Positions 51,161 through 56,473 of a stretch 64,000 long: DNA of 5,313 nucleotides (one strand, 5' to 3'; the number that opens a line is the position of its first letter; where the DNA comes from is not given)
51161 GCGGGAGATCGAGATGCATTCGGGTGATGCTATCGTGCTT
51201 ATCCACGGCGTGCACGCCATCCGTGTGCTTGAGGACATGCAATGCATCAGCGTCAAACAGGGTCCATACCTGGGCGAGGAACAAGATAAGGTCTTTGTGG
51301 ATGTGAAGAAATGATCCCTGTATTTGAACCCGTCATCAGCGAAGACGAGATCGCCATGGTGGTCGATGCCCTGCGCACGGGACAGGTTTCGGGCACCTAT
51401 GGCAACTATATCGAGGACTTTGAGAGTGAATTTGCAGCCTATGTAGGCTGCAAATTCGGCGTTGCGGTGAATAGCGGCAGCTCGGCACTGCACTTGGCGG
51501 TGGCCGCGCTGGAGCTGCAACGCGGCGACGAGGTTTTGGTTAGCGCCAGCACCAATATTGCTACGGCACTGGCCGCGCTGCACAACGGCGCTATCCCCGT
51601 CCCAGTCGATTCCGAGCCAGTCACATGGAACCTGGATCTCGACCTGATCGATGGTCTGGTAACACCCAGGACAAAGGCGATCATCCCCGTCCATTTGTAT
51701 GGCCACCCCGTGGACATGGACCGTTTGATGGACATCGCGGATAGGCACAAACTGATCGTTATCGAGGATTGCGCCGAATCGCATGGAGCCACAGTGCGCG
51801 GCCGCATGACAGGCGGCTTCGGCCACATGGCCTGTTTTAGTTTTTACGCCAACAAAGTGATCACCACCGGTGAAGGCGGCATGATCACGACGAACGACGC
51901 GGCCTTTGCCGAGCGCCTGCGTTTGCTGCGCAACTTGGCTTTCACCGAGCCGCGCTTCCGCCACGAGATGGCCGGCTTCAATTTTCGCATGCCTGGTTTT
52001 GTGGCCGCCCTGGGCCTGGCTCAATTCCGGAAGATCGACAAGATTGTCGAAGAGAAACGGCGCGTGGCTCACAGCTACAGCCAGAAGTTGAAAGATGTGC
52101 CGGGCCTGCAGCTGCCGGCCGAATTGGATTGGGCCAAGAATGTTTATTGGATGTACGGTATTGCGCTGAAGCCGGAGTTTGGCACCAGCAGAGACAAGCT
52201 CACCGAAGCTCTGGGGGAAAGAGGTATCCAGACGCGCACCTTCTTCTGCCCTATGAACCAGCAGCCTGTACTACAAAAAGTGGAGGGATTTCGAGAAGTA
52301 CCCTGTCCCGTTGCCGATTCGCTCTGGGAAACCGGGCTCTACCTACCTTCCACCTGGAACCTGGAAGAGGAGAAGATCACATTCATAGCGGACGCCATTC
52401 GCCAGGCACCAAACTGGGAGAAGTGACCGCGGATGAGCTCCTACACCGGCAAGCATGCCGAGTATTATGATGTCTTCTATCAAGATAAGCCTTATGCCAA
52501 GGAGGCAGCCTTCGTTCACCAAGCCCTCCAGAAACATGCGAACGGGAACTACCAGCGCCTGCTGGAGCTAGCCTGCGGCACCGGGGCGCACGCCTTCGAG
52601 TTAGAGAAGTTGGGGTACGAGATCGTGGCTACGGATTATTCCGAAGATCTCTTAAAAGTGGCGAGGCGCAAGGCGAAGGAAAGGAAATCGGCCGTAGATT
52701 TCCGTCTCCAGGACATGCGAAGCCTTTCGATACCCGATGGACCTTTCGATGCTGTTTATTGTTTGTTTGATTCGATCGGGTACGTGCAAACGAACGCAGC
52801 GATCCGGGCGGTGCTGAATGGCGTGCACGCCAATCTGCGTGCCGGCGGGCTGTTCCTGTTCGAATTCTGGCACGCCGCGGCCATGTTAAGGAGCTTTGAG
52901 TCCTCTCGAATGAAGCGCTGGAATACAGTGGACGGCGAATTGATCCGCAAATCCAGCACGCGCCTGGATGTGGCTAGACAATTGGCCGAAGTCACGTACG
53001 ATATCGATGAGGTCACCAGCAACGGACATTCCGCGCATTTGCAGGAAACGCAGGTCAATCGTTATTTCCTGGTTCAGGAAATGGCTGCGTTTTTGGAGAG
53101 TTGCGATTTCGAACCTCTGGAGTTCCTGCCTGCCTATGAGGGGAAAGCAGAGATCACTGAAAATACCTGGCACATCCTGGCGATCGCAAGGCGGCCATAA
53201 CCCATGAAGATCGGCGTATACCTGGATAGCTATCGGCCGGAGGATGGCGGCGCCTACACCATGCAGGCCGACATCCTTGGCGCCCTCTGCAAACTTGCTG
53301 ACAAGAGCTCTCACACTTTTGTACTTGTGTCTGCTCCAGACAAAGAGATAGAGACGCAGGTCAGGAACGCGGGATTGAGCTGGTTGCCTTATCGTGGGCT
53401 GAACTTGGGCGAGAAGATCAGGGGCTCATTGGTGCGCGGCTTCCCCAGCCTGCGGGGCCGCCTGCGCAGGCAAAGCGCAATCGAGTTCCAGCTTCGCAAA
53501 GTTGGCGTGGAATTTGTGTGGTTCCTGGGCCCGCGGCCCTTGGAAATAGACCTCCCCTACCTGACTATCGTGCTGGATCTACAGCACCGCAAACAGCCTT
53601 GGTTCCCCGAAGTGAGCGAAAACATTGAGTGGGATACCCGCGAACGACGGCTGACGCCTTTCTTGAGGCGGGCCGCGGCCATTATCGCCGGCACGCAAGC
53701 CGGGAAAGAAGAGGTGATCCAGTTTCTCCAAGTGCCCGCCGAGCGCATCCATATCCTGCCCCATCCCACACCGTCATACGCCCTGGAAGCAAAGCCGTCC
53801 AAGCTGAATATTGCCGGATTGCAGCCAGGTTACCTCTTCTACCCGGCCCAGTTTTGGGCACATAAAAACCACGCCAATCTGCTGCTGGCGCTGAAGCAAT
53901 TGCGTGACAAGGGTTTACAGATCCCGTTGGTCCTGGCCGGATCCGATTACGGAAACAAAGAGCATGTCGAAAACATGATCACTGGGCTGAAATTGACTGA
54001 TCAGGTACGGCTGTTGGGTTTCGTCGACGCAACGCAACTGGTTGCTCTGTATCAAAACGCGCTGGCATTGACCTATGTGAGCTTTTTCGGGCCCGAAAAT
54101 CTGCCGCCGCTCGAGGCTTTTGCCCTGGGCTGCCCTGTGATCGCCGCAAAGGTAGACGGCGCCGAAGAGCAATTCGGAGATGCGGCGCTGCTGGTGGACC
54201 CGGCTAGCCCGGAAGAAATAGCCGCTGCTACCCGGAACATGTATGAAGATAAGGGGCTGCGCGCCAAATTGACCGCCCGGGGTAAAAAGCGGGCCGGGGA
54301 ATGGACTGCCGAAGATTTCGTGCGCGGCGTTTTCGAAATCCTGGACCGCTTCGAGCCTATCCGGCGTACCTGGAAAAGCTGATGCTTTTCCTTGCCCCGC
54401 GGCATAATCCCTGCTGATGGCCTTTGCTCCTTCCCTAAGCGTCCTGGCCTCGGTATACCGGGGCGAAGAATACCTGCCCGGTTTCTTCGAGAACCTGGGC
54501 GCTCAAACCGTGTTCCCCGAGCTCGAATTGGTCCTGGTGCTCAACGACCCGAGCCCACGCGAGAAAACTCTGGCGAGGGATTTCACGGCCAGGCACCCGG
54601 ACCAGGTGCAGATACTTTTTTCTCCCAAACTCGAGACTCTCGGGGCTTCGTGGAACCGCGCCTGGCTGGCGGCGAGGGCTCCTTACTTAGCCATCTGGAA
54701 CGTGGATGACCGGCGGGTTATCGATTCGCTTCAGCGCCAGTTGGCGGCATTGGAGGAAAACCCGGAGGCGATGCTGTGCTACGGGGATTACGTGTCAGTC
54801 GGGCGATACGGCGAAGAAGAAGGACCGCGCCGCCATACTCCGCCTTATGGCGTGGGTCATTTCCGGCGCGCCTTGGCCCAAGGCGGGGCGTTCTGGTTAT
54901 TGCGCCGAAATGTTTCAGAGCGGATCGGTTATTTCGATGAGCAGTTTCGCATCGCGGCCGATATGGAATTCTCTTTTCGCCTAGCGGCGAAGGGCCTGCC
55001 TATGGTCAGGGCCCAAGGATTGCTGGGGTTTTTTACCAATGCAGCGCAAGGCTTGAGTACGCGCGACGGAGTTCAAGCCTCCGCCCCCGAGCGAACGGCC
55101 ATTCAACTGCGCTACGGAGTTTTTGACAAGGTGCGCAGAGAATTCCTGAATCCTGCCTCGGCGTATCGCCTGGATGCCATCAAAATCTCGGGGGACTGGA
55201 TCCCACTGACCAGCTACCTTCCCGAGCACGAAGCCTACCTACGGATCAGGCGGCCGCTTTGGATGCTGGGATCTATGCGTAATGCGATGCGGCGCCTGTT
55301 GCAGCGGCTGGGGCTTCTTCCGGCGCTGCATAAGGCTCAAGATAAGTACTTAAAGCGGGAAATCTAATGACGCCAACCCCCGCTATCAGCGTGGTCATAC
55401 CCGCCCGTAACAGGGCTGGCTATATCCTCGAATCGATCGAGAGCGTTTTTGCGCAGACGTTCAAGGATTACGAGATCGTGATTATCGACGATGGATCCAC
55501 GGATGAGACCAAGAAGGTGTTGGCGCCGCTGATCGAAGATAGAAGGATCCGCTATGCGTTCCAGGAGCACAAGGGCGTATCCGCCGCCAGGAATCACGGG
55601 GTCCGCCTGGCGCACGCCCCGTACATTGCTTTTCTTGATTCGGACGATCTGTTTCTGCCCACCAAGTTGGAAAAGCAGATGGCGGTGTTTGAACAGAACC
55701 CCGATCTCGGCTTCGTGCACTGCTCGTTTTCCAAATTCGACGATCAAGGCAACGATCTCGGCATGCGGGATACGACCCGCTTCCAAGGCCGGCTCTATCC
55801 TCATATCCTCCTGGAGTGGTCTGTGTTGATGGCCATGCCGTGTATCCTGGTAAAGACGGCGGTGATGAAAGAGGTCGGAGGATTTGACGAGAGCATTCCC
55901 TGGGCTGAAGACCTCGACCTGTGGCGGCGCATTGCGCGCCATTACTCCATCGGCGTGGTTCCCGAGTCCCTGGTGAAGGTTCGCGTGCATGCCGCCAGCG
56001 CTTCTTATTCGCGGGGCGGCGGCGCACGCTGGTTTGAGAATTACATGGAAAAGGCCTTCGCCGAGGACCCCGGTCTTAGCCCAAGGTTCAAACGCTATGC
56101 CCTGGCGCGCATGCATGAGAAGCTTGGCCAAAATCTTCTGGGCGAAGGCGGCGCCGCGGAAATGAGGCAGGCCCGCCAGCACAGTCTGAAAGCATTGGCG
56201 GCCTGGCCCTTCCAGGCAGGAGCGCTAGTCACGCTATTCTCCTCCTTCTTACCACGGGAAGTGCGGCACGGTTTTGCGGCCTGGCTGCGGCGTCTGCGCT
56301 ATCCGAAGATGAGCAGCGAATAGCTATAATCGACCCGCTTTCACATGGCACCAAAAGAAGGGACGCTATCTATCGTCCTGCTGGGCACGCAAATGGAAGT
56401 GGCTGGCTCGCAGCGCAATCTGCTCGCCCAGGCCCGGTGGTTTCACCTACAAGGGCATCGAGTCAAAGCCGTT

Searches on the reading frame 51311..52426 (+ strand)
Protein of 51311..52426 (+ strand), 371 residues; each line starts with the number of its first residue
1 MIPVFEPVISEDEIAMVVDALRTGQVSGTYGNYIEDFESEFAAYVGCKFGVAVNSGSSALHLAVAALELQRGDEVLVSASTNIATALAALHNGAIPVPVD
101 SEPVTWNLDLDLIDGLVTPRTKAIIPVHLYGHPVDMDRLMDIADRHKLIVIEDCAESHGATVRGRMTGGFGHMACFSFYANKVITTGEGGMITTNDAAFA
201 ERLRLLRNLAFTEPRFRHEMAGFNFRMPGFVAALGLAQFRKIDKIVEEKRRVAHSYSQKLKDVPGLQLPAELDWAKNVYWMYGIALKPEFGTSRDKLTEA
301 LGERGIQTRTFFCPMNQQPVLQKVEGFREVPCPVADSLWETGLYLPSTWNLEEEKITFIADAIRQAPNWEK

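Call 7: search_protein_families(library=pfam, proteins=[window:51311-52426:+])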
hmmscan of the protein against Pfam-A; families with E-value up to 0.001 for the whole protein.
window:51311-52426:+ (371 aa): 2 families
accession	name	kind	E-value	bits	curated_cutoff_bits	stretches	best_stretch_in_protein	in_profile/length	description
PF01041.23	DegT_DnrJ_EryC1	-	7.9e-115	384.4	19.8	1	9-364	3-360/360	DegT/DnrJ/EryC1/StrS aminotransferase family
PF01212.27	Beta_elim_lyase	-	1.3e-05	25.1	27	1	34-266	34-271/288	Beta-eliminating lyase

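Call 9: search_protein_families(library=ncbifam, proteins=[window:51311-52426:+], max_evalue=0.00001)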
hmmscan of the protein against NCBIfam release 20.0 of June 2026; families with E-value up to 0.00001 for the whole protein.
window:51311-52426:+ (371 aa): 8 families
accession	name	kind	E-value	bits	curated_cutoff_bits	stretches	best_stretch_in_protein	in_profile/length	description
TIGR04181.1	NHT_00031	hypoth_equivalog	1.2e-91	307.3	420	1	2-347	1-358/359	LegC family aminotransferase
TIGR03588.1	PseC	equivalog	1.1e-83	281.3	423.5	1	1-365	1-378/380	UDP-4-amino-4,6-dideoxy-N-acetyl-beta-L-altrosamine transaminase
NF011936.0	PRK15407.1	equivalog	1e-60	205.7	423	2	2-207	37-248/440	lipopolysaccharide biosynthesis protein RfbH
NF008687.0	PRK11706.1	equivalog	1.1e-57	195.5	375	1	1-365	1-372/375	dTDP-4-amino-4,6-dideoxygalactose transaminase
NF008658.2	PRK11658.1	equivalog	8e-57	192.6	631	1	2-318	5-330/379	UDP-4-amino-4-deoxy-L-arabinose aminotransferase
TIGR04427.1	PLP_DesI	equivalog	4.8e-56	190.5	650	1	31-366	51-382/390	dTDP-4-dehydro-6-deoxyglucose aminotransferase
TIGR02379.1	ECA_wecE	subfamily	1.4e-45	155.7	434.85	1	1-327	1-336/376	dTDP-4-amino-4,6-dideoxy-D-glucose transaminase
NF004770.0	PRK06108.1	subfamily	2e-06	26.9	422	1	47-125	88-175/396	pyridoxal phosphate-dependent aminotransferase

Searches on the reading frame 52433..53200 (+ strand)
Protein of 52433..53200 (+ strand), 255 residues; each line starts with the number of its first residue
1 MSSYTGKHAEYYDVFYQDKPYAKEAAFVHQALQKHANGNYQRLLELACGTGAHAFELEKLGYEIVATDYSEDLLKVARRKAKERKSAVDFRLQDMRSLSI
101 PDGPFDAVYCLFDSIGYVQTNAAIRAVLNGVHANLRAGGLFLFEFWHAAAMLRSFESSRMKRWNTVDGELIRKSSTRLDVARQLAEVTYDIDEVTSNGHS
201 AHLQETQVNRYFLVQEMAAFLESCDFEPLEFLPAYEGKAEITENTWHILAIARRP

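Call 7: search_protein_families(library=pfam, proteins=[window:52433-53200:+])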
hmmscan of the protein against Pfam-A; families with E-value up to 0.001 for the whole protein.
window:52433-53200:+ (255 aa): 7 families
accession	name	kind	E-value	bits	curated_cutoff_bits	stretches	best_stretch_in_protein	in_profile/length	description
PF13649.12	Methyltransf_25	-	7e-20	72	27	1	44-139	2-97/97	Methyltransferase domain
PF08241.18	Methyltransf_11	-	1.3e-15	58.2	21.2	1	44-143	1-95/95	Methyltransferase domain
PF08242.18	Methyltransf_12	-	1e-12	49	30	1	44-141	1-98/98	Methyltransferase domain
PF13847.12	Methyltransf_31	-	1.3e-12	48.1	27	1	42-151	6-118/145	Methyltransferase domain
PF01209.24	Ubie_methyltran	-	5.6e-09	36.1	20.1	1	38-146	46-155/233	ubiE/COQ5 methyltransferase family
PF13489.12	Methyltransf_23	-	6.8e-09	36.1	27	1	26-160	11-134/164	Methyltransferase domain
PF02086.21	MethyltransfD12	-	0.00032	21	22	0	32-85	12-66/253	D12 class N6 adenine-specific DNA methyltransferase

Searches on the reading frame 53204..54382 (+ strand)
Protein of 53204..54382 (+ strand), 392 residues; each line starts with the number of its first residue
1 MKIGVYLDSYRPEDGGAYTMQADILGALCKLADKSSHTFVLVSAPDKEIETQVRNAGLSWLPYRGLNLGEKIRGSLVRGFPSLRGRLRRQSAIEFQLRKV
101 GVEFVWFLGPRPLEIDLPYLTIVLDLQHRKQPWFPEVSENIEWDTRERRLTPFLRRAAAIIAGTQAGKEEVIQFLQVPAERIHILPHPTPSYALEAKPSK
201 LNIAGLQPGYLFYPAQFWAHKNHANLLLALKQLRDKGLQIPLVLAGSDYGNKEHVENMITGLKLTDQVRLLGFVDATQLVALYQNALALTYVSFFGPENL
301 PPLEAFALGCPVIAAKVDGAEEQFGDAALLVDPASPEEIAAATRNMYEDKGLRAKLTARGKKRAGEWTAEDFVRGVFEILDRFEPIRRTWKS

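Call 7: search_protein_families(library=pfam, proteins=[window:53204-54382:+])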
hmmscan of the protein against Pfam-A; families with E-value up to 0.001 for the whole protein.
window:53204-54382:+ (392 aa): 4 families
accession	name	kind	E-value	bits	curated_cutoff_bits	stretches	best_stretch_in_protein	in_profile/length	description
PF00534.26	Glycos_transf_1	-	1.7e-26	93.2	26.4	1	208-363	15-172/172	Glycosyl transferases group 1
PF13692.12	Glyco_trans_1_4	-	7.6e-19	68.8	27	1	211-349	4-142/142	Glycosyl transferases group 1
PF13524.12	Glyco_trans_1_2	-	8.8e-08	32.7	25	1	229-364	5-129/144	Glycosyl transferase-like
PF13439.12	Glyco_transf_4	-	6.5e-05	23.5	28.5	1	132-187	109-164/170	Glycosyltransferase Family 4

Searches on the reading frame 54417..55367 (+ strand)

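Call 7: search_protein_families(library=pfam, proteins=[window:54417-55367:+])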
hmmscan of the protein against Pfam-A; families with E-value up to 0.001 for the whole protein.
window:54417-55367:+ (316 aa): 2 families
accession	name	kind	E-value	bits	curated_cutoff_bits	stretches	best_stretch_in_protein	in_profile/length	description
PF00535.33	Glycos_transf_2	-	1.4e-10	41.8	23.3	1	8-139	1-130/168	Glycosyl transferase family 2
PF13641.12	Glyco_tranf_2_3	-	4.7e-06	27.2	27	1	24-201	20-206/230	Glycosyltransferase like family 2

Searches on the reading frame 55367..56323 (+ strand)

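Call 7: search_protein_families(library=pfam, proteins=[window:55367-56323:+])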
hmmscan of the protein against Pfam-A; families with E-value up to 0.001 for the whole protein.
window:55367-56323:+ (318 aa): 4 families
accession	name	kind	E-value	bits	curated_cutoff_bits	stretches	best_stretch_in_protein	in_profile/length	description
PF00535.33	Glycos_transf_2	-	1.1e-35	123.5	23.3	1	8-135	1-130/168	Glycosyl transferase family 2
PF10111.15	Glyco_tranf_2_2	-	1.9e-21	77.2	27.3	1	8-226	1-235/276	Glycosyltransferase like family 2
PF13641.12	Glyco_tranf_2_3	-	2.1e-19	70.9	27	1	5-203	1-209/230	Glycosyltransferase like family 2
PF13632.12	Glyco_trans_2_3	-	7.4e-06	26.3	27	1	86-208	1-126/198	Glycosyl transferase family group 2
